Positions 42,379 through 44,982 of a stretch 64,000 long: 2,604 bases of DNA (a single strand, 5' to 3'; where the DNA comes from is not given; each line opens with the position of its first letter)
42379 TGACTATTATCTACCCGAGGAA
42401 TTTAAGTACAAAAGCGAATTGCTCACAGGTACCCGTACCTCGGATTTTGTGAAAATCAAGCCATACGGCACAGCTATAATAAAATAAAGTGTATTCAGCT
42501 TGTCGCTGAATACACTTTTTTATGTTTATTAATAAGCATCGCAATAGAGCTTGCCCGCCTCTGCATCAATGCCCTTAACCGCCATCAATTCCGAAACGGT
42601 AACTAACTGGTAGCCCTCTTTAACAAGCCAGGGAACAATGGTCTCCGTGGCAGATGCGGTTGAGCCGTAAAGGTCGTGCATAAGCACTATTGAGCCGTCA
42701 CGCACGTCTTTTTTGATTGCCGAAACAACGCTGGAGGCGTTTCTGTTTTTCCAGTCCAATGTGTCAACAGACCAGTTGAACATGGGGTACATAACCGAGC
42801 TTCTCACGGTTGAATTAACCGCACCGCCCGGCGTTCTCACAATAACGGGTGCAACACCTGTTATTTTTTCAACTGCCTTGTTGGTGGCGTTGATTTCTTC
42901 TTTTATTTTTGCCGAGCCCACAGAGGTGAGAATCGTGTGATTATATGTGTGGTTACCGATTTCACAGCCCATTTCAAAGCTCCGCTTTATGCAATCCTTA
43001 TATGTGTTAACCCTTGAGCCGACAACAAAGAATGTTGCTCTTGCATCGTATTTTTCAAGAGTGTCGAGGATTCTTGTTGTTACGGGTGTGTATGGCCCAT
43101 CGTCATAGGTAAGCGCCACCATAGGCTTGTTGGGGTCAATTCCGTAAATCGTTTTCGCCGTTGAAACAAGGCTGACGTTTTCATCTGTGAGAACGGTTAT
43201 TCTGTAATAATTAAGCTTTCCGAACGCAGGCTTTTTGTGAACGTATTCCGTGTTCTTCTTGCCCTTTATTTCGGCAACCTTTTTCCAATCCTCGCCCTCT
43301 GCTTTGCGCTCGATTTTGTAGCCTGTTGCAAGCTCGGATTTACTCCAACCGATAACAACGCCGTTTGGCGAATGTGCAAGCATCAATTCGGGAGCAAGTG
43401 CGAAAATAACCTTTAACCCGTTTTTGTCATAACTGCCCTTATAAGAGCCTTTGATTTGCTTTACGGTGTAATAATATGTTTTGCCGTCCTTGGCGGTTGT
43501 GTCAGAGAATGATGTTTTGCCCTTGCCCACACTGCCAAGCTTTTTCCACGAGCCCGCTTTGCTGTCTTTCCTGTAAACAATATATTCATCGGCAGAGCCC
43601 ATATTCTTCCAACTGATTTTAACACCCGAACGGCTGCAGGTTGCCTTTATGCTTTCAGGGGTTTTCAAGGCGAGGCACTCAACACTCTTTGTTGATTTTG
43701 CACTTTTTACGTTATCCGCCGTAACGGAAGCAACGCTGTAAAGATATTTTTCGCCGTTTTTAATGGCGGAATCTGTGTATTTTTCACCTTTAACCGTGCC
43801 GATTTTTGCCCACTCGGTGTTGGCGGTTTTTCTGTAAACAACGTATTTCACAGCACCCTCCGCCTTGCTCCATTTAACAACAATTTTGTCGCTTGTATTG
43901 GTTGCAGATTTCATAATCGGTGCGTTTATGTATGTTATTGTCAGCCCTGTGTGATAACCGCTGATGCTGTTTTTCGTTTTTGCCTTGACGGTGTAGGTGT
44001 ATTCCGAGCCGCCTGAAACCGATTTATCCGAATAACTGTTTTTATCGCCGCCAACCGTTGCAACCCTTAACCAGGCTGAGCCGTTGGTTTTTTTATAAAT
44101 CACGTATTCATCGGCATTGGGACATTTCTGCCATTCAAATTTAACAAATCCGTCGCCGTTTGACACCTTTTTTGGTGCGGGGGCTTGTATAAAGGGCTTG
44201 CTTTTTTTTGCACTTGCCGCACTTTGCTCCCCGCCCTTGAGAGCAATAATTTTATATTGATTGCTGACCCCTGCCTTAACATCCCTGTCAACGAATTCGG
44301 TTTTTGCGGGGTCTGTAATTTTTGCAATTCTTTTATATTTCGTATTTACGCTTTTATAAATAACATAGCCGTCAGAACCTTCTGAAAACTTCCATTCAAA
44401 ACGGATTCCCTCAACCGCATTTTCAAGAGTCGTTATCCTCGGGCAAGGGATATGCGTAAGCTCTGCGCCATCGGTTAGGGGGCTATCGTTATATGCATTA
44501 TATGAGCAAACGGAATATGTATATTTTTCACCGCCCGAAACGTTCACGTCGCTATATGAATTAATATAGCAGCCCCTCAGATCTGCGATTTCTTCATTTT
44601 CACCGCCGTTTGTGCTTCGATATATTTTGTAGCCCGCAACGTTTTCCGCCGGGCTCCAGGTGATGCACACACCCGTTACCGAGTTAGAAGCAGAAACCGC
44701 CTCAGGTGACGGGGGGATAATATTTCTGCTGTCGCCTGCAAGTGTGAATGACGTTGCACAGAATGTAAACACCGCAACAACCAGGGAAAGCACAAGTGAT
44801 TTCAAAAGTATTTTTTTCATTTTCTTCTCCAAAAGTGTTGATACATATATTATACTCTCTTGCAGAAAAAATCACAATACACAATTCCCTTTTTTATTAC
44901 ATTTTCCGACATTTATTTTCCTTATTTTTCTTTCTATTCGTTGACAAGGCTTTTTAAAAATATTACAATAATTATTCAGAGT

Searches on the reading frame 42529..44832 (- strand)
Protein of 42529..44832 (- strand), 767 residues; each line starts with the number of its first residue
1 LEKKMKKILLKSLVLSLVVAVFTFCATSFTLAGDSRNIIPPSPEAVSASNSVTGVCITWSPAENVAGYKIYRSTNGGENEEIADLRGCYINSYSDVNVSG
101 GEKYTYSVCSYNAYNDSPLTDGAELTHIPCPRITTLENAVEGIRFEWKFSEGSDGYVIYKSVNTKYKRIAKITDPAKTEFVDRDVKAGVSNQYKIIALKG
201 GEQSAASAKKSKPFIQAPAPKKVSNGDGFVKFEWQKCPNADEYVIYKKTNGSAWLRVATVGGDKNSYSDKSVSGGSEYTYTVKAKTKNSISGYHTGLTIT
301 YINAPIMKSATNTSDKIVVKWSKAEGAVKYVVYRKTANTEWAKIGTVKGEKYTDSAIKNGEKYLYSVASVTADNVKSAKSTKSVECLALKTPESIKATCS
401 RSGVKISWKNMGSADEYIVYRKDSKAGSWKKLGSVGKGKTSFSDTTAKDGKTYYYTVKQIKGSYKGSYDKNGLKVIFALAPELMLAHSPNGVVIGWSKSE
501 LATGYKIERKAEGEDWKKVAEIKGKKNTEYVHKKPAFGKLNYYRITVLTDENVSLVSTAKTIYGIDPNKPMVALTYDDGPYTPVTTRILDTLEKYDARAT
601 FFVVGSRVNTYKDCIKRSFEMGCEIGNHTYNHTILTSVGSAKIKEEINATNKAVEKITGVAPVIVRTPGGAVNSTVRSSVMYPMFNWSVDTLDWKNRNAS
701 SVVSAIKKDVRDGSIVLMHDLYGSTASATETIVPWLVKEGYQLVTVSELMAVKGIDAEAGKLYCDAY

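Call 12: search_protein_families(library=pfam, proteins=[window:42529-44832:-], max_evalue=0.001)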
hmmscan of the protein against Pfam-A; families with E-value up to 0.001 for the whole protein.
window:42529-44832:- (767 aa): 3 families
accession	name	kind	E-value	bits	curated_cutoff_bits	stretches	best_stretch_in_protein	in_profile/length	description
PF01522.26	Polysacc_deac_1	-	9.9e-36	122.9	23.1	1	566-678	3-114/124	Polysaccharide deacetylase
PF00041.27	fn3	-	7.1e-10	39.4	25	0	311-375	10-74/84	Fibronectin type III domain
PF21910.2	GH85_C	-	2.2e-08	34.8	27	0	315-384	17-91/95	GH85 endohexosaminidases, C-terminal domain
